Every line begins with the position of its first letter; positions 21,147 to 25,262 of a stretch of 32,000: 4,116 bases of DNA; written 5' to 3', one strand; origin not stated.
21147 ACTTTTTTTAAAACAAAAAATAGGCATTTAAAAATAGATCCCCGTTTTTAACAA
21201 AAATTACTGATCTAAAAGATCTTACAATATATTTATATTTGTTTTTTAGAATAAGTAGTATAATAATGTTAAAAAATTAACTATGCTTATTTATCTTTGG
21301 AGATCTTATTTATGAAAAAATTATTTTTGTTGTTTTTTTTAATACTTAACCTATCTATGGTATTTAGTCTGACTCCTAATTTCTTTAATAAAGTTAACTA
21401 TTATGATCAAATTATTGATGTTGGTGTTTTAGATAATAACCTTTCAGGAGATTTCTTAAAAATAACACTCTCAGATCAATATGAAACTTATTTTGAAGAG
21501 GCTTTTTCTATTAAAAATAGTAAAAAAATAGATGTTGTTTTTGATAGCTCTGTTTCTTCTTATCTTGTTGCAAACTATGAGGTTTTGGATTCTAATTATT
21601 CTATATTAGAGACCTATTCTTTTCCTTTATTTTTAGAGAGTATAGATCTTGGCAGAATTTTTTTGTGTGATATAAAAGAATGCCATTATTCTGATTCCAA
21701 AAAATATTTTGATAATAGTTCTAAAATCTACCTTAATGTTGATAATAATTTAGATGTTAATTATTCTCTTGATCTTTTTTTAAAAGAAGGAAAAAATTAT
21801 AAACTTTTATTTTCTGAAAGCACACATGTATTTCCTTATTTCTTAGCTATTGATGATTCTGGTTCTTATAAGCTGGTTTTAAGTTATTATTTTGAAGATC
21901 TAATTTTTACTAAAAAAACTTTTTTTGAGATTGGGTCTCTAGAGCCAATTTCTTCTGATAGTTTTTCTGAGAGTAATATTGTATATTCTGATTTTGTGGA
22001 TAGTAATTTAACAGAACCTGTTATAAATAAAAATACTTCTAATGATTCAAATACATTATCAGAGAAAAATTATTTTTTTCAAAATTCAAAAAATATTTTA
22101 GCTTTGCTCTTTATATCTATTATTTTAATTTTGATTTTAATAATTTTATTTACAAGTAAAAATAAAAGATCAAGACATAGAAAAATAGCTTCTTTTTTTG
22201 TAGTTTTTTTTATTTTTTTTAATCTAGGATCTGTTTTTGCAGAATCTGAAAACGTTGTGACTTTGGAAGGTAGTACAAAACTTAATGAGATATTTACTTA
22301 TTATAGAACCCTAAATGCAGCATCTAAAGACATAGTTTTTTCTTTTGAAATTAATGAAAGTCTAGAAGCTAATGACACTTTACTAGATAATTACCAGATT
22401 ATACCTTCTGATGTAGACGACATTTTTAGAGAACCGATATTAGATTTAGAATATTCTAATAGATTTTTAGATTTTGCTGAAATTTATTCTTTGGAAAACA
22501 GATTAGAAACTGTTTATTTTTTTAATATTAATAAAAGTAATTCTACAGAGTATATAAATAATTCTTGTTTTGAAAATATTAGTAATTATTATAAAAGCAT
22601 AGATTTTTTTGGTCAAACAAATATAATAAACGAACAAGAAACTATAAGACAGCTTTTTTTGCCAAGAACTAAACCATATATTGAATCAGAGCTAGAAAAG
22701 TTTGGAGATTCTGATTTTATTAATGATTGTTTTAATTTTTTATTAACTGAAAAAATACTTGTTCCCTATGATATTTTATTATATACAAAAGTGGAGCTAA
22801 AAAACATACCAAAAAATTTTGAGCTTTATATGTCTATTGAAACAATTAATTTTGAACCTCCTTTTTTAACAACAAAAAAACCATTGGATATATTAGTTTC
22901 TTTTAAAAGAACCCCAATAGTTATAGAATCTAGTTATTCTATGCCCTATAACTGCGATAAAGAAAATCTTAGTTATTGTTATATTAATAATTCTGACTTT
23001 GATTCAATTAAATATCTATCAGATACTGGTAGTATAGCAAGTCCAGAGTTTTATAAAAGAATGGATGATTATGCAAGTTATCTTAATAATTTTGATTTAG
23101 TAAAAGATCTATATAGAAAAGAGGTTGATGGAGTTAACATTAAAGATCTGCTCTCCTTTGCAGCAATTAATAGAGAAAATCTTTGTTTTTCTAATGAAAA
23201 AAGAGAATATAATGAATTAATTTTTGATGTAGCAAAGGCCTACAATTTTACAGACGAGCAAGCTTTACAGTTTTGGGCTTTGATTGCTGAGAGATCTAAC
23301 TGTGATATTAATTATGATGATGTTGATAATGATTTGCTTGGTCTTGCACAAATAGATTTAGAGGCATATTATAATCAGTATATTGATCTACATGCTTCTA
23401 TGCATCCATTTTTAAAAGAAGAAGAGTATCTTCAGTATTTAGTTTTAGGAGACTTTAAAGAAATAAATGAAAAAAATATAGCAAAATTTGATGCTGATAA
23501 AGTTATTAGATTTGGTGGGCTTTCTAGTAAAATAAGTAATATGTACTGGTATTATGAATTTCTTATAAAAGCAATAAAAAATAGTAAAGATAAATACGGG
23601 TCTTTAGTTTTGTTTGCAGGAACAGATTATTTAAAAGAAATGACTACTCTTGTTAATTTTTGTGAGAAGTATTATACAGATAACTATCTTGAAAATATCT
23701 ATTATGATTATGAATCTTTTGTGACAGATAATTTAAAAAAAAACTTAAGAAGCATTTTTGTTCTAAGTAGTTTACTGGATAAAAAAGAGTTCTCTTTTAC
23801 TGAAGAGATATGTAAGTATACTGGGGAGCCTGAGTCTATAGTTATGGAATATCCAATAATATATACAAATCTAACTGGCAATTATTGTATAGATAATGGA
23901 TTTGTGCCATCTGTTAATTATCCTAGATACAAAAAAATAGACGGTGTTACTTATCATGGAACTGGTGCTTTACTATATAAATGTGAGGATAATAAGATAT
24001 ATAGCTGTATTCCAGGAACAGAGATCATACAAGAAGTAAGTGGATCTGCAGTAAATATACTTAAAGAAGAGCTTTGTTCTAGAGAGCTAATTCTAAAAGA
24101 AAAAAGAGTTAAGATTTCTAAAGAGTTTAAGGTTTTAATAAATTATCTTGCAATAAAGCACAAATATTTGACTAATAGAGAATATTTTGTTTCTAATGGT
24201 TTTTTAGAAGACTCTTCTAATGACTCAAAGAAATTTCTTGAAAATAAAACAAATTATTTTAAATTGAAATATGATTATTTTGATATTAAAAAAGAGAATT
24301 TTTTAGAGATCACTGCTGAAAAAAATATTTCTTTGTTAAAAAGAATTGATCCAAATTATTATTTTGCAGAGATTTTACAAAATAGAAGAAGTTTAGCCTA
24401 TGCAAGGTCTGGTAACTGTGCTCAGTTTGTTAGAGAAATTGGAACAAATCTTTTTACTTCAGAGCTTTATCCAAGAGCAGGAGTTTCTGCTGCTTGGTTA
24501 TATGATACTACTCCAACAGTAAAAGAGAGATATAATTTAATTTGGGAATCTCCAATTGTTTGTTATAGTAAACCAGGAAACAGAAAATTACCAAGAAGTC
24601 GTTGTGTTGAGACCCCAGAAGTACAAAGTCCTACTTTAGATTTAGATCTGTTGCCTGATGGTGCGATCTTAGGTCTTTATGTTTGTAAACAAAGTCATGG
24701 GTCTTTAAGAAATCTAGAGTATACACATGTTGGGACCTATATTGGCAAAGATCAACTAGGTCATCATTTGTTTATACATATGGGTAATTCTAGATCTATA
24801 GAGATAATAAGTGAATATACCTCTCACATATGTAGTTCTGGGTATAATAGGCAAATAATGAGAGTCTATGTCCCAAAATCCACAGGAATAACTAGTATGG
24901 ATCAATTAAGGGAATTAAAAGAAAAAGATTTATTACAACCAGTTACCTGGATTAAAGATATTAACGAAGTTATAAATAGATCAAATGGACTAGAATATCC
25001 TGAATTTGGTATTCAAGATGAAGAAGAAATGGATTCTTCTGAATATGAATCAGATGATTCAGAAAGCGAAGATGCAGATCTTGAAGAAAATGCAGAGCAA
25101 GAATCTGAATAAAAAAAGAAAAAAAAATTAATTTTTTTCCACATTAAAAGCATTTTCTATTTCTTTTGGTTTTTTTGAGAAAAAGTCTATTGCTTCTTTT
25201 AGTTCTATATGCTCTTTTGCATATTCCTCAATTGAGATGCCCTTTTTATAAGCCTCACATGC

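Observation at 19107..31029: Candidate host-attachment and cell-wall-breaching surface module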

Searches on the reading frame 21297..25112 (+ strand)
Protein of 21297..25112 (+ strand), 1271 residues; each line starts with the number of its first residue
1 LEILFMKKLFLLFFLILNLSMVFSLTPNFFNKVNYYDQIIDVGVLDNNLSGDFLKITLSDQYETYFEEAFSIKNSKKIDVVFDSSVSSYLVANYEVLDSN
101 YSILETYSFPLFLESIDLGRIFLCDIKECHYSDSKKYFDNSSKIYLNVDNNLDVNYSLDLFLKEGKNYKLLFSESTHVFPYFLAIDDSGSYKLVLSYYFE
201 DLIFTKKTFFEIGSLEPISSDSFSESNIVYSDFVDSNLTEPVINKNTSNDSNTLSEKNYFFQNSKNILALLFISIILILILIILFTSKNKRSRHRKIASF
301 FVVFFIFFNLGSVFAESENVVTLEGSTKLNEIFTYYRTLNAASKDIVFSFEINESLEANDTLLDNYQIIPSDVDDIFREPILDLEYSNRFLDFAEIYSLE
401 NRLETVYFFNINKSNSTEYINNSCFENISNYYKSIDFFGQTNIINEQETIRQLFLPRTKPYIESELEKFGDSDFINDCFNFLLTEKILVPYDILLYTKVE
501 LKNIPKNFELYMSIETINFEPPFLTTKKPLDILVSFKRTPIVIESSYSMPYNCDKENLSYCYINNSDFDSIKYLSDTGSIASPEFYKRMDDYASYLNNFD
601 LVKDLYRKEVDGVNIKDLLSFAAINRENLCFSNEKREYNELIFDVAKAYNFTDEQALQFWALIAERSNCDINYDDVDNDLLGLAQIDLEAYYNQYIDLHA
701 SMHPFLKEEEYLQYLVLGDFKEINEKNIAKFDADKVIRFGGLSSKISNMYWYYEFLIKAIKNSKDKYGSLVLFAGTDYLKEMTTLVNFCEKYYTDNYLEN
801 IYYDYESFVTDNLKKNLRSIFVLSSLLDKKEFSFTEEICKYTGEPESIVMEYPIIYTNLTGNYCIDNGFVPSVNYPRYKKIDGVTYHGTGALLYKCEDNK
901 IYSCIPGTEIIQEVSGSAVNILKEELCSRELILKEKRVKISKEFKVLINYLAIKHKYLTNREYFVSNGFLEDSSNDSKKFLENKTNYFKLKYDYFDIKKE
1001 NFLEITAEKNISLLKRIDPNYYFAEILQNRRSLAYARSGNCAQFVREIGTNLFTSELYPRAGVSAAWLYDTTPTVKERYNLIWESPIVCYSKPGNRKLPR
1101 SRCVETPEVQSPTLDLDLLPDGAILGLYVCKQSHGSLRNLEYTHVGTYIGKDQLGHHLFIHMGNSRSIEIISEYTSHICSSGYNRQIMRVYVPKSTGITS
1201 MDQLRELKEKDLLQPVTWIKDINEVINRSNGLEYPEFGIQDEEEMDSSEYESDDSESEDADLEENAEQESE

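Call 5: search_protein_families(library=pfam, max_evalue=0.1, proteins=[window:21297-25112:+])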
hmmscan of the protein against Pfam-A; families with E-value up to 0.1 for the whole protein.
window:21297-25112:+ (1271 aa): 4 families
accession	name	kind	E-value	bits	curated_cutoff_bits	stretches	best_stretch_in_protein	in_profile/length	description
PF16837.10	SF3A3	-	0.012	16.2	27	1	686-726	12-47/49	Pre-mRNA-splicing factor SF3A3, of SF3a complex, Prp9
PF13567.11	DUF4131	-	0.047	13.8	31.6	1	270-327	9-62/165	Domain of unknown function (DUF4131)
PF07062.17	Clc-like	-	0.05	13.5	24.9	0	240-312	80-155/212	Clc-like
PF05568.16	ASFV_J13L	-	0.075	13.2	23.6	0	235-292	2-59/189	African swine fever virus J13L protein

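Call 6: search_protein_families(library=ncbifam, max_evalue=0.1, proteins=[window:21297-25112:+])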
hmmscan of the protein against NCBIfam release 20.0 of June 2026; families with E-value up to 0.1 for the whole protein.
window:21297-25112:+ (1271 aa): 0 families

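Call 9: search_solved_structures(query=window:21297-25112:+, max_evalue=10, show_alignments=3)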
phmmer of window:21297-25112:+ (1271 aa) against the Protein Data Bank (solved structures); distinct sequences matched with E-value up to 10: 0.

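Call 10: find_homologous_proteins(query=window:21297-25112:+, max_evalue=0.001)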
Query window:21297-25112:+ (1271 aa): 6 proteins with E <= 0.001 among 8000 candidates.
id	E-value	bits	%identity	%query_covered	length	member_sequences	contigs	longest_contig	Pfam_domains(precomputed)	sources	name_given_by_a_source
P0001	0.0e+0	2824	100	100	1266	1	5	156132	-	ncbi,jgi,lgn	jgi:hypothetical protein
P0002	0.0e+0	2455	86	100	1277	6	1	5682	-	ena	-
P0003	0.0e+0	2142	75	99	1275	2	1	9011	-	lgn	-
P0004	0.0e+0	1508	54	99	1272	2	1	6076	-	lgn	-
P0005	0.0e+0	1494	55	97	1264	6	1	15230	-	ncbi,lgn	-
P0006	0.0e+0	1046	42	97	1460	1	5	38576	PF00877.26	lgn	-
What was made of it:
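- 21312..25112 (+): 1266-aa fused anchor (A) + effector (B) protein. Identical to P0001 (call 10).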

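Call 12: search_solved_structures(query=A1, max_evalue=10, show_alignments=4)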
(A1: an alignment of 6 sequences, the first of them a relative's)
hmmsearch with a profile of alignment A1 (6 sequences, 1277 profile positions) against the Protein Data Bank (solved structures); distinct sequences matched with E-value up to 10: 6.
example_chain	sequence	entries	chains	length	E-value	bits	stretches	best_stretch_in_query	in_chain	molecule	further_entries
8x52_B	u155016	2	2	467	4.7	8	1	256-321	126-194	Presenilin-1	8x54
8oqz_B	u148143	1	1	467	4.7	8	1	256-321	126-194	Presenilin-1 CTF12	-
5a63_B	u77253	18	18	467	4.7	8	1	256-321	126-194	Presenilin-1 | Presenilin-1 CTF12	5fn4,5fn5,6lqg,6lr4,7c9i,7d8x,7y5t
5fn2_B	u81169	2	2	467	4.7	8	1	256-321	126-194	Presenilin-1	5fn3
6idf_B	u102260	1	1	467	4.8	8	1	257-321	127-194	Presenilin-1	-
6iyc_B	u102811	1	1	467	4.8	8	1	257-321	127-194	Presenilin-1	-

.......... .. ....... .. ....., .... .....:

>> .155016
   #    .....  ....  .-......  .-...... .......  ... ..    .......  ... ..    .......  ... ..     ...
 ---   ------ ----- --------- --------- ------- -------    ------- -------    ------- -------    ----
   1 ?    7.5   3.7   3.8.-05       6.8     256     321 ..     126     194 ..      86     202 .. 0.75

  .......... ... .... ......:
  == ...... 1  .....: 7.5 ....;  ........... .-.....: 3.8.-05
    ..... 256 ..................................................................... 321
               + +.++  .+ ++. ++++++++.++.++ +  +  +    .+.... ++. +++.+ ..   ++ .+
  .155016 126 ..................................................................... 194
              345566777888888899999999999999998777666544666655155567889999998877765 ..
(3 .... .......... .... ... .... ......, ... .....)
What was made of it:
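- Checked: SLT and NlpC/P60/CHAP are not detected in the window protein by Pfam, NCBIfam or PDB sequence searches (calls 5, 6, 9, 12).
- Tried and rejected: A direct phmmer search and a six-sequence profile search of PDB sequences with the big protein found nothing relevant (calls 9, 12).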

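Call 14: find_encoding_contigs(protein=P0006, flank=10000, max_places=3)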
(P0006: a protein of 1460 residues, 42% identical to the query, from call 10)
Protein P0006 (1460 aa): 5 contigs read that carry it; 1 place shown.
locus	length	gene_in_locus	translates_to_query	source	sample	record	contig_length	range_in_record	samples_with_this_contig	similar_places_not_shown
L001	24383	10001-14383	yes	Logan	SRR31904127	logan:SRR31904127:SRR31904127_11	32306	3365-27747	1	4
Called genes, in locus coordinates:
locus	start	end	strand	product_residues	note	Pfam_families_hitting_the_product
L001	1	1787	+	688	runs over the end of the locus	-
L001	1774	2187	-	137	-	-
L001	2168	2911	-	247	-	PF02457:DAC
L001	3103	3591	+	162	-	-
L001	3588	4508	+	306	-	-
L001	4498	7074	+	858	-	-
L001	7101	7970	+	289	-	-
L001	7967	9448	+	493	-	PF00877:NLPC_P60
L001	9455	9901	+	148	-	PF01850:PIN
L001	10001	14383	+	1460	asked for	PF00877:NLPC_P60 (weak)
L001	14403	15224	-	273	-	-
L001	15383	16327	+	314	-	-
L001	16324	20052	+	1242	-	-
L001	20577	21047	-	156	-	-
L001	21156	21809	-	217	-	PF00990:GGDEF (weak)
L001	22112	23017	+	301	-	PF01941:AdoMet_Synthase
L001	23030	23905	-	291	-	PF00924:MS_channel_2nd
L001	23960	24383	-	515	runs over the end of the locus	PF07690:MFS_1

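Call 15: find_encoding_contigs(protein=P0005, flank=10000, max_places=3)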
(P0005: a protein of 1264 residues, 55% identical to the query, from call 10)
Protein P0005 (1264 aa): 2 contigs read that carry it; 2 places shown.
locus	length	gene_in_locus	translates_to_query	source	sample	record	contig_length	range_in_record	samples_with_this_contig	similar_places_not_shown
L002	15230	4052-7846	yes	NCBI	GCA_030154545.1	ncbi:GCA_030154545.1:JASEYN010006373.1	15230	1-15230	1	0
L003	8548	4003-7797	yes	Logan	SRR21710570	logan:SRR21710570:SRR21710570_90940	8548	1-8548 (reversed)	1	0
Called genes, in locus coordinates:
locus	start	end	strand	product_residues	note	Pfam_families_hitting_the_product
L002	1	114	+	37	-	?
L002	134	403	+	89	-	-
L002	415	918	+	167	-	-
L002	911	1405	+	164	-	-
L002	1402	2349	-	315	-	PF01368:DHH (weak)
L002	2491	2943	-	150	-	PF01948:PyrI, PF02748:PyrI_C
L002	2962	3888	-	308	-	PF02729:OTCace_N, PF00185:OTCace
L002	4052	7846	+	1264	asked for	-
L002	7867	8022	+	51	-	-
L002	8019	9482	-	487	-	PF02788:RuBisCO_large_N, PF00016:RuBisCO_large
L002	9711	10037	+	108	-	-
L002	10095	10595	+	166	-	-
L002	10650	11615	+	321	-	-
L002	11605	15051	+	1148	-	PF00877:NLPC_P60 (weak)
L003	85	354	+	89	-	-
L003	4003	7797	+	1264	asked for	-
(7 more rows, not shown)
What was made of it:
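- The pilin-like genes are separated from the big gene by an opposite-strand DHH gene, and by pyrBI as well in the sister lineage (call 15).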

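Call 16: find_encoding_contigs(protein=P0001, flank=10000, max_places=5)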
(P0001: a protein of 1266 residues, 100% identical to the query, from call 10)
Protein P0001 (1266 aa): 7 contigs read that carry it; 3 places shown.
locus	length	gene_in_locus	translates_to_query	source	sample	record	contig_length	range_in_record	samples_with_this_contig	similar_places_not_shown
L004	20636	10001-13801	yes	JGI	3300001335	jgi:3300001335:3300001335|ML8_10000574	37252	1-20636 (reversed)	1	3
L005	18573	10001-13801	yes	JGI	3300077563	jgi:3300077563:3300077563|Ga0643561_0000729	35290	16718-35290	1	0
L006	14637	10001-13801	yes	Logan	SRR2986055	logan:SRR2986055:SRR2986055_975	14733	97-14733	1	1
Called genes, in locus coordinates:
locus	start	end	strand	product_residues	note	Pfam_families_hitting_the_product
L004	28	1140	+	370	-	PF02670:DXP_reductoisom, PF13288:DXPR_C (weak)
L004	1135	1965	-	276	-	PF04414:tRNA_deacylase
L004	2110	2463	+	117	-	-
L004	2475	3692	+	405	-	PF00464:SHMT, PF00155:Aminotran_1_2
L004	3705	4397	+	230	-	-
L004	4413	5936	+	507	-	PF02511:Thy1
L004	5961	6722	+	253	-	-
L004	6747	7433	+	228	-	-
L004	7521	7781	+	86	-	-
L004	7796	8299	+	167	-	-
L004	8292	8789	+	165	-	-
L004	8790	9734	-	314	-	PF01368:DHH (weak)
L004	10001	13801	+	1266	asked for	-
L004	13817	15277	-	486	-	PF02788:RuBisCO_large_N, PF00016:RuBisCO_large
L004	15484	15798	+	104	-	-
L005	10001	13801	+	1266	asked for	-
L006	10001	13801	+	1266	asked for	-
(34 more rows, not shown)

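Call 23: search_protein_families(library=pfam, max_evalue=0.01, proteins=[P0006])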
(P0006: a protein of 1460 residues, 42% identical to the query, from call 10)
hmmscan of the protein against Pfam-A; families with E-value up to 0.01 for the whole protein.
P0006 (1460 aa): 2 families
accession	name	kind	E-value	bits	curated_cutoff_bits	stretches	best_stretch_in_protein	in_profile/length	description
PF00877.26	NLPC_P60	-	2.2e-08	34.5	23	1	1292-1411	4-92/105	NlpC/P60 family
PF05708.18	Peptidase_C92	-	0.0005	20.6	27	0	1134-1211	3-74/166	Permuted papain-like amidase enzyme, YaeF/YiiX, C92 family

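Call 29: search_protein_families(library=phrogs, max_evalue=0.01, proteins=[window:21297-25112:+])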
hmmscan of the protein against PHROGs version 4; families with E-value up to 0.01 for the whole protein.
window:21297-25112:+ (1271 aa): 0 families

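Call 32: search_protein_families(library=pfam, max_evalue=0.01, proteins=[L002:11605-15051:+, L002:10650-11615:+, L002:10095-10595:+, L002:9711-10037:+, L001:7967-9448:+, L001:4498-7074:+, L001:16324-20052:+, L001:15383-16327:+, L001:7101-7970:+])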
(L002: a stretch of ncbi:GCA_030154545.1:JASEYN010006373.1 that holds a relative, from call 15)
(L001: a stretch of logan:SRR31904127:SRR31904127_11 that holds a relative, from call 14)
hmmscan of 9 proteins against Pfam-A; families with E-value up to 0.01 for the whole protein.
L002:11605-15051:+ (1148 aa): 1 family
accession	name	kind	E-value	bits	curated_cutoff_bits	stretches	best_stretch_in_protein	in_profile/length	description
PF00877.26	NLPC_P60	-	1.2e-06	28.9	23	1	967-1100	1-95/105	NlpC/P60 family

L002:10650-11615:+ (321 aa): 0 families

L002:10095-10595:+ (166 aa): 0 families

L002:9711-10037:+ (108 aa): 0 families

L001:7967-9448:+ (493 aa): 1 family
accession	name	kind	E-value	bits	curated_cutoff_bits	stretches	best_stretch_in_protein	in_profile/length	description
PF00877.26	NLPC_P60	-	2.1e-08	34.5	23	1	301-434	1-95/105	NlpC/P60 family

L001:4498-7074:+ (858 aa): 0 families

L001:16324-20052:+ (1242 aa): 0 families

L001:15383-16327:+ (314 aa): 0 families

L001:7101-7970:+ (289 aa): 0 families

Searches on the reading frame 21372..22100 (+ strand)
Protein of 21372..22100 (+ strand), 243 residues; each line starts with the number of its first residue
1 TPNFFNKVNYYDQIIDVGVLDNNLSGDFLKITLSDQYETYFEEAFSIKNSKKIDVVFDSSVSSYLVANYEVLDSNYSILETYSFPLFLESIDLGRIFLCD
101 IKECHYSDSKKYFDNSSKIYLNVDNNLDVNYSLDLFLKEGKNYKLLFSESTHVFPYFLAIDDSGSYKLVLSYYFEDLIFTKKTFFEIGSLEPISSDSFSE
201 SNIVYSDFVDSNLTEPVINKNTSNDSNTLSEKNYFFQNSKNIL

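Call 109: search_protein_families(library=pfam, max_evalue=1, proteins=[window:21372-22100:+])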
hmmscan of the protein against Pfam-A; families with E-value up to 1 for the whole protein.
window:21372-22100:+ (243 aa): 0 families

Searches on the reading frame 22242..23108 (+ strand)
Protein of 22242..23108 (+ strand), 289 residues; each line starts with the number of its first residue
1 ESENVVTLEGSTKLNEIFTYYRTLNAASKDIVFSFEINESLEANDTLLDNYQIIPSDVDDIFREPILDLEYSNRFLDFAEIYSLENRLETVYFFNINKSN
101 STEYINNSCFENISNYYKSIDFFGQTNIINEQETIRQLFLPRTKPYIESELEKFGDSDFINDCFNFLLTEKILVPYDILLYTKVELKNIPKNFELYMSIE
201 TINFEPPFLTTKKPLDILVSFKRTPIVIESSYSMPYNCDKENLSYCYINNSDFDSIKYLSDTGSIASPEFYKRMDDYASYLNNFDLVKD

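Call 109: search_protein_families(library=pfam, max_evalue=1, proteins=[window:22242-23108:+])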
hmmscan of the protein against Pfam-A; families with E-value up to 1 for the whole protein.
window:22242-23108:+ (289 aa): 0 families
